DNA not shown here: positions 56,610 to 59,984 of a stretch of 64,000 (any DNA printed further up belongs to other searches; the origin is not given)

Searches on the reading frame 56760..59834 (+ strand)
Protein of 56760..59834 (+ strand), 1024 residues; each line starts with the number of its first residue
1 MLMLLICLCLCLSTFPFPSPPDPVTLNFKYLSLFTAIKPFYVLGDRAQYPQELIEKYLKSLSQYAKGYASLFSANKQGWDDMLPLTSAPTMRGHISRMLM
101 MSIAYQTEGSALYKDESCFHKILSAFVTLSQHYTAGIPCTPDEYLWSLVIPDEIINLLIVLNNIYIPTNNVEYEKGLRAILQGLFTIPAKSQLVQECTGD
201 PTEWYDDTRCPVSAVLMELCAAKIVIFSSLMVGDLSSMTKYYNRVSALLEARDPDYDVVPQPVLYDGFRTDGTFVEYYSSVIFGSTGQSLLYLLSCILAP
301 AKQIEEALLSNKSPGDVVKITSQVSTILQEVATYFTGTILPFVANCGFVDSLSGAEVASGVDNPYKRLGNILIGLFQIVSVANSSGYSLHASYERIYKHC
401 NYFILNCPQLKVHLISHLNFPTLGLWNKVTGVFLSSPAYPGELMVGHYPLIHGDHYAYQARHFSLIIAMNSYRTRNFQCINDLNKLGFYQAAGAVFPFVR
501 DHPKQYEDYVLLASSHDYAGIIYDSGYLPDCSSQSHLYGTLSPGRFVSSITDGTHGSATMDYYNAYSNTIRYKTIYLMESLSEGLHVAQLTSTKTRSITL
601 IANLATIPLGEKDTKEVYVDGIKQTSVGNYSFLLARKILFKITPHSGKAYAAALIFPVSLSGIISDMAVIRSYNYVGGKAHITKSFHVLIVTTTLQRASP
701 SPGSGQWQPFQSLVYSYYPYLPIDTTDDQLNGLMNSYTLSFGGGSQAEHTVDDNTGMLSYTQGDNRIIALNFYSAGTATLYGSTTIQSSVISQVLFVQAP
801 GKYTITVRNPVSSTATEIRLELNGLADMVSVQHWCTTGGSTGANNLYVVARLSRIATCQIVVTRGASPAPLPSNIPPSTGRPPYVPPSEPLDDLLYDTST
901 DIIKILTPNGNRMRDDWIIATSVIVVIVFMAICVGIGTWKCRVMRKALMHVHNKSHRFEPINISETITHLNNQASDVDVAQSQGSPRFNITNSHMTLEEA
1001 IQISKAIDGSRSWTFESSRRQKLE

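Call 34: search_protein_families(library=pfam, proteins=[window:56760-59834:+], max_evalue=0.001)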
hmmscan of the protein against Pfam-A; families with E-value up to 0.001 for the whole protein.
window:56760-59834:+ (1024 aa): 3 families
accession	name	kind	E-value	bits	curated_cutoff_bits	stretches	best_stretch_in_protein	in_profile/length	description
PF02278.25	Lyase_8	-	2.1e-15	57.4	27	1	453-580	7-133/254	Polysaccharide lyase family 8, super-sandwich domain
PF08124.17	Lyase_8_N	-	4.5e-06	26.5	24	1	51-164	15-132/323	Polysaccharide lyase family 8, N terminal alpha-helical domain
PF02884.22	Lyase_8_C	-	0.00036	21.3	22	1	764-815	16-66/69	Polysaccharide lyase family 8, C-terminal beta-sandwich domain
